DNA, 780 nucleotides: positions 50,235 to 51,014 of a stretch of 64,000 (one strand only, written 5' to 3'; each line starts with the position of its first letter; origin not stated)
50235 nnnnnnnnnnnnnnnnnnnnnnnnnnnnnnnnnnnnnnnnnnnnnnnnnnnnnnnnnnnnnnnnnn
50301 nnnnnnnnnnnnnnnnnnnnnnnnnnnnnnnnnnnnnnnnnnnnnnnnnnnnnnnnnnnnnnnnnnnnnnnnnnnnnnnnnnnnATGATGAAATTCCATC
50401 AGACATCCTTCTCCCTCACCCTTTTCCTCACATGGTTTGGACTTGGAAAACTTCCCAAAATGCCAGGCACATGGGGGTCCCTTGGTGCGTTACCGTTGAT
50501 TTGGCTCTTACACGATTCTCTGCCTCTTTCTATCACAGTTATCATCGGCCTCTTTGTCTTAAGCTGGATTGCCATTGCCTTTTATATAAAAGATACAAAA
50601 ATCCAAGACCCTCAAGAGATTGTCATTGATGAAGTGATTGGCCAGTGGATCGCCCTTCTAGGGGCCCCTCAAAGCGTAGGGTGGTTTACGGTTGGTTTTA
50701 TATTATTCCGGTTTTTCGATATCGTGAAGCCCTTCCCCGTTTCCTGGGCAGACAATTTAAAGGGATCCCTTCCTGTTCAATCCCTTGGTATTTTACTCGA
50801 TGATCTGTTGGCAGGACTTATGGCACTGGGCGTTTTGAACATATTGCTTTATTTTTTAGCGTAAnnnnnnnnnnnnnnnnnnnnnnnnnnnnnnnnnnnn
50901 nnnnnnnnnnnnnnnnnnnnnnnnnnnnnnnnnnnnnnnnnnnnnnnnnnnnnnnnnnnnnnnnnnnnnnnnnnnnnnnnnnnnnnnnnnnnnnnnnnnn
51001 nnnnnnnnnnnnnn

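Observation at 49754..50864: mazEF module translationally fused into the pgpA reading-frame chain (ATGA overlaps at both junctions)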

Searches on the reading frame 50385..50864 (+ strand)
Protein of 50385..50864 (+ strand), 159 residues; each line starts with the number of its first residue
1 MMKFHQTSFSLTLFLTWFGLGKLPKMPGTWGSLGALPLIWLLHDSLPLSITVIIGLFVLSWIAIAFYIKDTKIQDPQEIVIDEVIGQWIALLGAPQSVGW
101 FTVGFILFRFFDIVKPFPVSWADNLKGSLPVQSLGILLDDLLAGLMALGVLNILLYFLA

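Call 3: search_protein_families(library=pfam, proteins=[window:50385-50864:+], max_evalue=0.01)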
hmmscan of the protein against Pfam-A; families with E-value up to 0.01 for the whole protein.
window:50385-50864:+ (159 aa): 1 family
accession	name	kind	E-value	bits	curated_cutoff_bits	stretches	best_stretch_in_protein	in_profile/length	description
PF04608.18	PgpA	-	4e-42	143.9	28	1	14-154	2-140/141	Phosphatidylglycerophosphatase A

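Call 6: find_encoding_contigs(protein=window:50385-50864:+, flank=6000, max_places=10)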
Protein window:50385-50864:+ (159 aa): no gene with exactly this product is on record in the collection.

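Call 8: find_related_loci(query=window:50385-50864:+, collection=genome_contigs, flank=5000)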
Query window:50385-50864:+ (159 aa) in genome_contigs; peptide patterns used: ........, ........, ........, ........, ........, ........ (x = any residue, [..] = any of these).
599 stretches matched a pattern (row limit reached: there are more); 419 encode a relative of the query (tblastn E <= 1e-3); the best 80 are kept; 80 distinct loci.
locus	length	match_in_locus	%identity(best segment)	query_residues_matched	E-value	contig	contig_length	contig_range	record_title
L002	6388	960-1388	45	12-144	2e-35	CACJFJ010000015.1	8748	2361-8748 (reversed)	uncultured Pelagibacteraceae bacterium isolate AG-915-C08 genome assembly, contig: AG-915-C08_NODE_15, whole genome shot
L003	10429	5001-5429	45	13-145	2e-34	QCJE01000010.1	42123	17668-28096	Pelagibacteraceae bacterium AG-404-P07 Ga0172147_110, whole genome shotgun sequence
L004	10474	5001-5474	44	11-152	5e-33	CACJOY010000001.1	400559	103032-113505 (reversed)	uncultured Pelagibacteraceae bacterium isolate AG-447-N08 genome assembly, contig: AG-447-N08_NODE_1, whole genome shotg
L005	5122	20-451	44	12-145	7e-33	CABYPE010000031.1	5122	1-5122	MAG: uncultured Pelagibacteraceae bacterium isolate AG-333-J17 genome assembly, contig: AG-333-J17_NODE_31, whole genome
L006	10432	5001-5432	44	12-145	6e-32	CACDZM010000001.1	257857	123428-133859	uncultured Pelagibacteraceae bacterium isolate AG-905-A07 genome assembly, contig: AG-905-A07_NODE_1, whole genome shotg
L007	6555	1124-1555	44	12-145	1e-31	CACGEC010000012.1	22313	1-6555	uncultured Pelagibacteraceae bacterium isolate AG-422-E14 genome assembly, contig: AG-422-E14_NODE_12, whole genome shot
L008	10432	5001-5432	43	12-145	8e-32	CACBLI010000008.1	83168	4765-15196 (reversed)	uncultured Pelagibacteraceae bacterium isolate AG-899-M07 genome assembly, contig: AG-899-M07_NODE_8, whole genome shotg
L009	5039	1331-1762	44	12-145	2e-31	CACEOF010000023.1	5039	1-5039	uncultured Pelagibacteraceae bacterium isolate AG-907-A11 genome assembly, contig: AG-907-A11_NODE_23, whole genome shot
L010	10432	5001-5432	45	12-145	3e-31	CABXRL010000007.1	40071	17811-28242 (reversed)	MAG: uncultured Pelagibacteraceae bacterium isolate AG-325-A06 genome assembly, contig: AG-325-A06_NODE_7, whole genome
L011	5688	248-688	43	12-148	2e-31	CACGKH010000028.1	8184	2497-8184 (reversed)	uncultured Pelagibacteraceae bacterium isolate AG-422-K08 genome assembly, contig: AG-422-K08_NODE_28, whole genome shot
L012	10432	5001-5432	42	12-145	1e-25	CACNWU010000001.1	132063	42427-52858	MAG: uncultured Pelagibacteraceae bacterium isolate AH-287-E18 genome assembly, contig: AH-287-E18_NODE_1, whole genome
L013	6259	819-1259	43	12-148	2e-29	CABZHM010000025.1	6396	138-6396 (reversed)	MAG: uncultured Pelagibacteraceae bacterium isolate AG-337-G11 genome assembly, contig: AG-337-G11_NODE_25, whole genome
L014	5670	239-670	43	12-145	2e-28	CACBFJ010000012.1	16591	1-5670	uncultured Pelagibacteraceae bacterium isolate AG-899-G02 genome assembly, contig: AG-899-G02_NODE_12, whole genome shot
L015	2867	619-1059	40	12-148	2e-28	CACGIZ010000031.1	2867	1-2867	uncultured Pelagibacteraceae bacterium isolate AG-422-J03 genome assembly, contig: AG-422-J03_NODE_31, whole genome shot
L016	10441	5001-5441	41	12-148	4e-28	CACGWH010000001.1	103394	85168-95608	uncultured Pelagibacteraceae bacterium isolate AG-422-O14 genome assembly, contig: AG-422-O14_NODE_1, whole genome shotg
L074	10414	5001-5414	43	12-147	4e-24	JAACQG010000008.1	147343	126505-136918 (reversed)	MAG: Alphaproteobacteria bacterium isolate CG_2015-04_47_12 CG_2015-04_curated_scaffold_51, whole genome shotgun sequenc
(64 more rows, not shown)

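Call 9: find_homologous_proteins(query=window:50385-50864:+, max_evalue=1e-10)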
Query window:50385-50864:+ (159 aa): 1531 proteins with E <= 1e-10 among 1914 candidates; the best 120 are listed.
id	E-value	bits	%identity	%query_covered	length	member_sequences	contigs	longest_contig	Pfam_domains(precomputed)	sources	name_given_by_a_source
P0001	1.6e-94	332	99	99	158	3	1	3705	PF04608.19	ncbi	-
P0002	6.4e-65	236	70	99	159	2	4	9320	PF04608.19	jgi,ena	jgi:phosphatidylglycerophosphatase A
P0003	7.0e-61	223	69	94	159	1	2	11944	PF04608.19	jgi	jgi:phosphatidylglycerophosphatase A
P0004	4.8e-60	220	58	99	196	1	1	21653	PF04608.19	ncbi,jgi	jgi:phosphatidylglycerophosphatase A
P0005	3.2e-58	214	64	99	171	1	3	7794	PF04608.19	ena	-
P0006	4.2e-58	214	53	99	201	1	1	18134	PF04608.19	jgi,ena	-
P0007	8.5e-41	158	59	89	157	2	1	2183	PF04608.19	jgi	jgi:phosphatidylglycerophosphatase A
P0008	7.4e-38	148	56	86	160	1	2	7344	PF04608.19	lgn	-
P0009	1.5e-37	147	57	88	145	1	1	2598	PF04608.19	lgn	-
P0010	4.0e-34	136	48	94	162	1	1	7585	PF04608.19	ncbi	-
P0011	1.1e-33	135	54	91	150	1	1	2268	PF04608.19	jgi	jgi:phosphatidylglycerophosphatase A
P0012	2.0e-33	134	53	84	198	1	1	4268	PF04608.19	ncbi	-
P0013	3.9e-33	133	51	87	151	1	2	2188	PF04608.19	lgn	-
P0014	7.6e-33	132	52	87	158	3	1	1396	PF04608.19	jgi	-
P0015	1.2e-32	131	54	91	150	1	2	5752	PF04608.19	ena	-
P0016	1.4e-32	131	54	91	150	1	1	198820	PF04608.19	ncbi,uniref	ncbi:phosphatidylglycerophosphatase A family protein [Ferrovibrio xuzhouensis]|uniref:Phosphatidylgl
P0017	1.7e-32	131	55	86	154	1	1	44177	PF04608.19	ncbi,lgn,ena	ncbi:MAG: phosphatidylglycerophosphatase A [Alphaproteobacteria bacterium]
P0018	5.7e-32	129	53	83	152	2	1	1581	PF04608.19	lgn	-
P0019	7.2e-32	129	52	91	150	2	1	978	PF04608.19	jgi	jgi:phosphatidylglycerophosphatase A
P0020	1.1e-31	128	54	91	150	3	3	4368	PF04608.19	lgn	-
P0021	5.8e-30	122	46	91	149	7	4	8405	PF04608.19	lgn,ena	-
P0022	6.1e-30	122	46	93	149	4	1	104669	PF04608.19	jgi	jgi:phosphatidylglycerophosphatase A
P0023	8.9e-30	122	48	92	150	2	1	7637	PF04608.19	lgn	-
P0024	1.2e-29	121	49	91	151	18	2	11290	PF04608.19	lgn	-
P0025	2.6e-29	120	51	87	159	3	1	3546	PF04608.19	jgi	-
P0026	3.2e-29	120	49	84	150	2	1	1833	PF04608.19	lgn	-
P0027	3.5e-29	120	47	91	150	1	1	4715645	PF04608.19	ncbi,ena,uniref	ncbi:phosphatidylglycerophosphatase A family protein [Ferrovibrio sp.]|uniref:phosphatidylglyceropho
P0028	1.7e-28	118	46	91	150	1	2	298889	PF04608.19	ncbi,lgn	-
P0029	5.1e-28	116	52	83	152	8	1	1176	PF04608.19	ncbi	-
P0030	1.0e-27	115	46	91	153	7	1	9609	PF04608.19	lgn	-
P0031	2.2e-27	114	46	84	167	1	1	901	PF04608.19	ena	-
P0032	2.8e-27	114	44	88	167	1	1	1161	PF04608.19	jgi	-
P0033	4.0e-27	113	44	89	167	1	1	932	PF04608.19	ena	-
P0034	4.5e-27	113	44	84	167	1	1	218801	PF04608.19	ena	-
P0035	4.5e-27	113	48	83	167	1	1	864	PF04608.19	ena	-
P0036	4.8e-27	113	46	84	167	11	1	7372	PF04608.19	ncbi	-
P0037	4.9e-27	113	46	84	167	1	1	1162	PF04608.19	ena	-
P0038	6.4e-27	112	45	84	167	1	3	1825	PF04608.19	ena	-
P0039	6.7e-27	112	43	84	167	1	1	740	PF04608.19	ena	-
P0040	7.2e-27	112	42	84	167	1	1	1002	PF04608.19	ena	-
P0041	7.7e-27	112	49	81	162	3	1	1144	PF04608.19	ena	-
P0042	8.4e-27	112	44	84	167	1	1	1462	PF04608.19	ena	-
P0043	9.0e-27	112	45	83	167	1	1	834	PF04608.19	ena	-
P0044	9.2e-27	112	41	93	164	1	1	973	PF04608.19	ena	-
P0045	9.4e-27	112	46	84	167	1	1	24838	PF04608.19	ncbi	-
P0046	9.9e-27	112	43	86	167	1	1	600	PF04608.19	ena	-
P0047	1.1e-26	112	44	84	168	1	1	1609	PF04608.19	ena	-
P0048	1.1e-26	112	44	83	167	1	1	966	PF04608.19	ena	-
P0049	1.1e-26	112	45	84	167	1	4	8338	PF04608.19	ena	-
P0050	1.3e-26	111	43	84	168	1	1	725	PF04608.19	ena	-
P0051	1.4e-26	111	45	84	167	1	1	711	PF04608.19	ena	-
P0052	1.4e-26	111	46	84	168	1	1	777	PF04608.19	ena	-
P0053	1.5e-26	111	45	86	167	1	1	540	PF04608.19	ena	-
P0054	1.5e-26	111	44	84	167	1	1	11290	PF04608.19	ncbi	-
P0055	1.5e-26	111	44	84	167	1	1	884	PF04608.19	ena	-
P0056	1.5e-26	111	47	84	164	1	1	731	PF04608.19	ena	-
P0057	1.6e-26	111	46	84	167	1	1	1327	PF04608.19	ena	-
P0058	1.7e-26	111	46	84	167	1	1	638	PF04608.19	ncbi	-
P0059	1.7e-26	111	48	85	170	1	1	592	PF04608.19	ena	-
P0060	1.7e-26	111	44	84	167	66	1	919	PF04608.19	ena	-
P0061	1.8e-26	111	42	92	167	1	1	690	PF04608.19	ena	-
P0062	1.8e-26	111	49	87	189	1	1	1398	PF04608.19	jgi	jgi:phosphatidylglycerophosphatase A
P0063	1.9e-26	111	43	84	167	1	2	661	PF04608.19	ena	-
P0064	1.9e-26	111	44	84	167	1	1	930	PF04608.19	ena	-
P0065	2.2e-26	111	45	84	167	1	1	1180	PF04608.19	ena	-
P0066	2.3e-26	111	46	83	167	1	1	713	PF04608.19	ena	-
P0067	2.4e-26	111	46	84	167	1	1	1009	PF04608.19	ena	-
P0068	2.4e-26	111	44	84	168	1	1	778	PF04608.19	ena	-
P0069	2.4e-26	111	44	86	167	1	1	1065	PF04608.19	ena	-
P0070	2.5e-26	111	46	84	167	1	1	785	PF04608.19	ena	-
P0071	2.6e-26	111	44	84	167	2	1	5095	PF04608.19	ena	-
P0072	2.6e-26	111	43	86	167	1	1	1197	PF04608.19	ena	-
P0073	2.7e-26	110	46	84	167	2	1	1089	PF04608.19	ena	-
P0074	3.1e-26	110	41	86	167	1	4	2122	PF04608.19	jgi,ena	-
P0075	3.2e-26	110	44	84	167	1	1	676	PF04608.19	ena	-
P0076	3.5e-26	110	44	84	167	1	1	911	PF04608.19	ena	-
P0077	3.5e-26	110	45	84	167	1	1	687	PF04608.19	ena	-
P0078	3.5e-26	110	45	84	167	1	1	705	PF04608.19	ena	-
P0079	3.5e-26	110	44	84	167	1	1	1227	PF04608.19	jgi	-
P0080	3.6e-26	110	45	84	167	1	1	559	PF04608.19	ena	-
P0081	3.7e-26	110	44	89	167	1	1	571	PF04608.19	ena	-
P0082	3.7e-26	110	46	90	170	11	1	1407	PF04608.19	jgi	jgi:phosphatidylglycerophosphatase A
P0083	4.0e-26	110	45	84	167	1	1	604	PF04608.19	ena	-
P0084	4.2e-26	110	42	91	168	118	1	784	PF04608.19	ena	-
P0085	4.2e-26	110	44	84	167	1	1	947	PF04608.19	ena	-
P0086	4.2e-26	110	42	84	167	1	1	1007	PF04608.19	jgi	-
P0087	4.5e-26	110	44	84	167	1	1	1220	PF04608.19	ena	-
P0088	4.7e-26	110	43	84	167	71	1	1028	PF04608.19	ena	-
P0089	4.9e-26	110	42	84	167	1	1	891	PF04608.19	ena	-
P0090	4.9e-26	110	43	84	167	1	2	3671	PF04608.19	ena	-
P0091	5.0e-26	110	46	83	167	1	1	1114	PF04608.19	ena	-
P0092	5.3e-26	109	41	91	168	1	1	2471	PF04608.19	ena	-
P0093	5.3e-26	109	45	91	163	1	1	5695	PF04608.19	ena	-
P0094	5.5e-26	109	45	84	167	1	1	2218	PF04608.19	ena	-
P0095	5.6e-26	109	44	84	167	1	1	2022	PF04608.19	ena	-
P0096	5.9e-26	109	44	84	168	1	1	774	PF04608.19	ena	-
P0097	6.1e-26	109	43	84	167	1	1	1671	PF04608.19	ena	-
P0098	6.5e-26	109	44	84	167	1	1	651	PF04608.19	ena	-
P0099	6.5e-26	109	45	84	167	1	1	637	PF04608.19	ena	-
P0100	6.7e-26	109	43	84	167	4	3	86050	PF04608.19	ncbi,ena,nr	ncbi:phosphatidylglycerophosphatase A [Pelagibacterales bacterium SAG-MED38]|nr:phosphatidylglycerop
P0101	6.8e-26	109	44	84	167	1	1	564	PF04608.19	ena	-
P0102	6.9e-26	109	44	84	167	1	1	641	PF04608.19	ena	-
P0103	7.2e-26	109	44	84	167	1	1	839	PF04608.19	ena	-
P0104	7.2e-26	109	43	84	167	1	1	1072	PF04608.19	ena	-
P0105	7.3e-26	109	42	84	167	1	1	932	PF04608.19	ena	-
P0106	7.4e-26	109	44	84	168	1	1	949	PF04608.19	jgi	jgi:phosphatidylglycerophosphatase A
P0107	7.7e-26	109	44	94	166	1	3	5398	PF04608.19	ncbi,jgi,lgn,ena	-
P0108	7.7e-26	109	44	84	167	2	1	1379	PF04608.19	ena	-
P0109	7.8e-26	109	43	84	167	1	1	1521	PF04608.19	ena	-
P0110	8.0e-26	109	44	86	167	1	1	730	PF04608.19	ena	-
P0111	8.0e-26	109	44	84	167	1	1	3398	PF04608.19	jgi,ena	-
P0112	8.1e-26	109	41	86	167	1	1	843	PF04608.19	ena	-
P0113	8.3e-26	109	44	84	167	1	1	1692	PF04608.19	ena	-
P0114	8.3e-26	109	44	84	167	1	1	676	PF04608.19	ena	-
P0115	8.5e-26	109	43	88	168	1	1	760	PF04608.19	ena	-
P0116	8.5e-26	109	40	93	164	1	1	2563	PF04608.19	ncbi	-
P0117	8.7e-26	109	44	86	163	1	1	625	PF04608.19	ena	-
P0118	8.8e-26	109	43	84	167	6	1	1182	PF04608.19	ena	-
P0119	9.4e-26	109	46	84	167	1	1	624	PF04608.19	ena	-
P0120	9.7e-26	109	47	92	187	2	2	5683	PF04608.19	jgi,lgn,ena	-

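Call 10: find_encoding_contigs(protein=P0002, flank=5000, max_places=4)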
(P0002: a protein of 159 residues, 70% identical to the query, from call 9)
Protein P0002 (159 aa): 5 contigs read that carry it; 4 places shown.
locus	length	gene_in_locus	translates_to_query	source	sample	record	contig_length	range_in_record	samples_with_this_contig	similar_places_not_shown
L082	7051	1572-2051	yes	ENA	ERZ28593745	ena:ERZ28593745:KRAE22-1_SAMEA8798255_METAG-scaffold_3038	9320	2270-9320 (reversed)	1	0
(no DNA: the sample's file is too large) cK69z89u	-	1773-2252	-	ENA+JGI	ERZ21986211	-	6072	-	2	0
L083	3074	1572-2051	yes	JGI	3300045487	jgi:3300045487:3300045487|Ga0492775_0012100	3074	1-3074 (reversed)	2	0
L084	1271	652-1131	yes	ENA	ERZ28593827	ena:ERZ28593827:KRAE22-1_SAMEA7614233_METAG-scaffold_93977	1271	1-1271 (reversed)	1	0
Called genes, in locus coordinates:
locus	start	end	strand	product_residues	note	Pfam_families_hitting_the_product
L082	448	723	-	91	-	PF00216:Bac_DNA_binding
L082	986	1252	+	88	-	PF04014:MazE_antitoxin (weak)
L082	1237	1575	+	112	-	PF02452:PemK_toxin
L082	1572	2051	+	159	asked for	PF04608:PgpA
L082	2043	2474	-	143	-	PF10604:Polyketide_cyc2 (weak), PF03364:Polyketide_cyc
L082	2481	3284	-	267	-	PF04055:Radical_SAM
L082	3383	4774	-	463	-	PF00890:FAD_binding_2 (faint), PF03486:HI0933_like (faint), PF07992:Pyr_redox_2, PF12831:FAD_oxidored (weak), PF13434:Lys_Orn_oxgnase (faint), PF13738:Pyr_redox_3, PF00070:Pyr_redox, PF02852:Pyr_redox_dim, +1 more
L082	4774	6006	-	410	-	PF00364:Biotin_lipoyl, PF02817:E3_binding, PF00198:2-oxoacid_dh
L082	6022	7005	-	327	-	PF02779:Transket_pyr, PF02780:Transketolase_C, PF17147:PFOR_II (weak)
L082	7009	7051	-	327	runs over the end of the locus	PF00676:E1_dh, PF02775:TPP_enzyme_C (faint)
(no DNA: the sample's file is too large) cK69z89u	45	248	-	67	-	PF01783:Ribosomal_L32p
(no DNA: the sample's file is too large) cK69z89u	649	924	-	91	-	PF00216:Bac_DNA_binding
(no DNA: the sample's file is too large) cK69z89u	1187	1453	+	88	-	PF04014:MazE_antitoxin (weak)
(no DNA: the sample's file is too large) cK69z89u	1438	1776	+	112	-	PF02452:PemK_toxin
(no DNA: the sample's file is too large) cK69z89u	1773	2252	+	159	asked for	PF04608:PgpA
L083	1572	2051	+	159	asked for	PF04608:PgpA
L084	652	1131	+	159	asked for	PF04608:PgpA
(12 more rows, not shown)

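Call 11: find_encoding_contigs(protein=P0003, flank=5000, max_places=4)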
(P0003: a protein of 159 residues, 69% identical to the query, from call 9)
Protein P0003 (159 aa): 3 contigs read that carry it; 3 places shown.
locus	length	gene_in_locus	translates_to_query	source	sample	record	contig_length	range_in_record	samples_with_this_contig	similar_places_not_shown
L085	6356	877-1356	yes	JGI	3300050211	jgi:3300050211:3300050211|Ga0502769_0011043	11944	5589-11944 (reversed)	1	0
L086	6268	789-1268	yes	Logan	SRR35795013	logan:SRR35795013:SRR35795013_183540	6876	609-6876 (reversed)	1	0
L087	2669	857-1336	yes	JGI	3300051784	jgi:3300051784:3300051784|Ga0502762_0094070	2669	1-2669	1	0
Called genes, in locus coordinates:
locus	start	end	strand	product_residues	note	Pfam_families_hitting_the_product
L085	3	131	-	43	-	?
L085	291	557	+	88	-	PF04014:MazE_antitoxin (weak)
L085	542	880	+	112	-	PF02452:PemK_toxin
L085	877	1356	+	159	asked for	PF04608:PgpA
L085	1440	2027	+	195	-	PF13489:Methyltransf_23, PF13847:Methyltransf_31 (weak), PF08241:Methyltransf_11, PF08242:Methyltransf_12, PF13649:Methyltransf_25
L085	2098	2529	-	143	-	PF03364:Polyketide_cyc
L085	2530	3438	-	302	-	PF16881:LIAS_N (weak), PF04055:Radical_SAM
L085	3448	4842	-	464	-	PF00890:FAD_binding_2 (weak), PF01134:GIDA (faint), PF07992:Pyr_redox_2, PF12831:FAD_oxidored (weak), PF13738:Pyr_redox_3, PF13434:Lys_Orn_oxgnase (weak), PF00070:Pyr_redox, PF02852:Pyr_redox_dim, +3 more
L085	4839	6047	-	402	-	PF00364:Biotin_lipoyl, PF02817:E3_binding, PF00198:2-oxoacid_dh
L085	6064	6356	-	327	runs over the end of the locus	PF02779:Transket_pyr, PF02780:Transketolase_C, PF17147:PFOR_II (faint)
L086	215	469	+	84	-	PF04014:MazE_antitoxin (weak)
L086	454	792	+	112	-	PF02452:PemK_toxin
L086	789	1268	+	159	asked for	PF04608:PgpA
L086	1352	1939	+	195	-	PF13489:Methyltransf_23, PF13847:Methyltransf_31 (weak), PF08241:Methyltransf_11, PF08242:Methyltransf_12, PF13649:Methyltransf_25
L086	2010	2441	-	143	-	PF03364:Polyketide_cyc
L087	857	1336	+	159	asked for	PF04608:PgpA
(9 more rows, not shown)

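Call 12: find_encoding_contigs(protein=P0004, flank=5000, max_places=4)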
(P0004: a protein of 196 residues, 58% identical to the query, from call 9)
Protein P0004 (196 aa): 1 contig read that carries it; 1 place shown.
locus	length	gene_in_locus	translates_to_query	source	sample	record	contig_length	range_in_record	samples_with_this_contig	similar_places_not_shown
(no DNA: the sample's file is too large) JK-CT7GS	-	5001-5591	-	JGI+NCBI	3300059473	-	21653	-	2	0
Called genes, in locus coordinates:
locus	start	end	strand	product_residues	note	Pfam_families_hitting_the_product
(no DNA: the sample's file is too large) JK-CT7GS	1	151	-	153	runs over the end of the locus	PF00572:Ribosomal_L13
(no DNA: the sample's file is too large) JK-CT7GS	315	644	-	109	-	PF03091:CutA1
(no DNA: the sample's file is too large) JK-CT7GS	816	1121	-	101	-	PF00216:Bac_DNA_binding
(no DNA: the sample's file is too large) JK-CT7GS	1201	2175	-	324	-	PF00108:Thiolase_N, PF08545:ACP_syn_III, PF08541:ACP_syn_III_C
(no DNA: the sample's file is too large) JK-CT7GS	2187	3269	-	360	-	PF02504:FA_synthesis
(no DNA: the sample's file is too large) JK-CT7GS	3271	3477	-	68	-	PF01783:Ribosomal_L32p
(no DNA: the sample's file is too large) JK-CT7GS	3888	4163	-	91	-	PF00216:Bac_DNA_binding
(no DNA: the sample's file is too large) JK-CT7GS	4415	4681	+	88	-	PF04014:MazE_antitoxin (weak)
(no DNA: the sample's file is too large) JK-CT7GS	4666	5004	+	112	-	PF02452:PemK_toxin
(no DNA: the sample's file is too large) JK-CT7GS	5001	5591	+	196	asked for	PF04608:PgpA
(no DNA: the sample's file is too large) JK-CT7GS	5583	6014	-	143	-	PF03364:Polyketide_cyc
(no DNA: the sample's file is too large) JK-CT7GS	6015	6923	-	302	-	PF16881:LIAS_N (weak), PF04055:Radical_SAM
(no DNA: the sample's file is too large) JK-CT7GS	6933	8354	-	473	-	PF00890:FAD_binding_2 (weak), PF01134:GIDA (weak), PF01266:DAO (faint), PF07992:Pyr_redox_2, PF12831:FAD_oxidored (weak), PF13738:Pyr_redox_3, PF00070:Pyr_redox, PF02852:Pyr_redox_dim, +4 more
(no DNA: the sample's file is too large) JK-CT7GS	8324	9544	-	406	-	PF00364:Biotin_lipoyl, PF02817:E3_binding, PF00198:2-oxoacid_dh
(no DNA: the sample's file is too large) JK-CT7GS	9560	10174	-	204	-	?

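Call 13: find_encoding_contigs(protein=P0005, flank=5000, max_places=3)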
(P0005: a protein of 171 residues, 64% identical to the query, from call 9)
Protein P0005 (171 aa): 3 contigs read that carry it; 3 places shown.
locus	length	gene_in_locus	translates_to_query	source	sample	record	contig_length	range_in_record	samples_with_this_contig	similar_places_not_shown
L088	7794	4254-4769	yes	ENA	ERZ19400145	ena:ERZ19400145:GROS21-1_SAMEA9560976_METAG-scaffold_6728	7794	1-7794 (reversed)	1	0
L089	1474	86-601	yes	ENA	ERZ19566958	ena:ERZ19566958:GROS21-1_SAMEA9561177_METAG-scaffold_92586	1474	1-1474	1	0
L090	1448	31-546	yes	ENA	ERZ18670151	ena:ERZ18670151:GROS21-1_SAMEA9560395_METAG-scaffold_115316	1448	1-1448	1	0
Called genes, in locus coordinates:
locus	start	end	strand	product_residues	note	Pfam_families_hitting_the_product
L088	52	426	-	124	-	PF00583:Acetyltransf_1, PF13508:Acetyltransf_7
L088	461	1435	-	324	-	PF00108:Thiolase_N (weak), PF08545:ACP_syn_III, PF08541:ACP_syn_III_C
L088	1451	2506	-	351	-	PF02504:FA_synthesis, PF01515:PTA_PTB (faint)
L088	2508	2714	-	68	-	PF01783:Ribosomal_L32p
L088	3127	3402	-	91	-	PF00216:Bac_DNA_binding, PF18291:HU-HIG (weak)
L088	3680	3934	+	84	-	PF04014:MazE_antitoxin (weak)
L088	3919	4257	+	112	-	PF02452:PemK_toxin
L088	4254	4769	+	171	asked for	PF04608:PgpA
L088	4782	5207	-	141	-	-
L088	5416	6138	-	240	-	PF04055:Radical_SAM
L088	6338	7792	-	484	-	?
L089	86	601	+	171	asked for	PF04608:PgpA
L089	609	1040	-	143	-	PF10604:Polyketide_cyc2 (weak), PF03364:Polyketide_cyc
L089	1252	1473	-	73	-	?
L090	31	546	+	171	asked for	PF04608:PgpA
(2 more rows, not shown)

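Call 14: find_encoding_contigs(protein=P0006, flank=5000, max_places=3)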
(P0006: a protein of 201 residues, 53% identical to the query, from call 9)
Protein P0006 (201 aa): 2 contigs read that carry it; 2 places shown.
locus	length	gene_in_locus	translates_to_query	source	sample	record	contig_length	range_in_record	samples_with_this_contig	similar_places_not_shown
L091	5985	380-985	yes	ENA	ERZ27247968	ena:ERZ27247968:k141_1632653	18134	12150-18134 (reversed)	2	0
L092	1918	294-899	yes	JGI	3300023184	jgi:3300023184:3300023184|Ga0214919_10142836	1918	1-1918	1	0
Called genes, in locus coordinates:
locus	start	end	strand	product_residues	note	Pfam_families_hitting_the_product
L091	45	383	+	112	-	PF02452:PemK_toxin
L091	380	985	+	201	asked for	PF04608:PgpA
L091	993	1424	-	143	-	PF03364:Polyketide_cyc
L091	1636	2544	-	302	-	PF16881:LIAS_N, PF04055:Radical_SAM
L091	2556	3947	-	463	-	PF00890:FAD_binding_2 (weak), PF01266:DAO (faint), PF03486:HI0933_like (faint), PF07992:Pyr_redox_2, PF12831:FAD_oxidored (weak), PF13738:Pyr_redox_3, PF00070:Pyr_redox, PF02852:Pyr_redox_dim, +2 more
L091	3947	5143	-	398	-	PF00364:Biotin_lipoyl, PF25997:BSH_YhbJ (faint), PF02817:E3_binding, PF00198:2-oxoacid_dh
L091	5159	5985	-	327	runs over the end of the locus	PF02779:Transket_pyr, PF02780:Transketolase_C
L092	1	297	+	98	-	?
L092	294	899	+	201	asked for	PF04608:PgpA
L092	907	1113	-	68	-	PF03364:Polyketide_cyc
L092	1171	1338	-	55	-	PF03364:Polyketide_cyc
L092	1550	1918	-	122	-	?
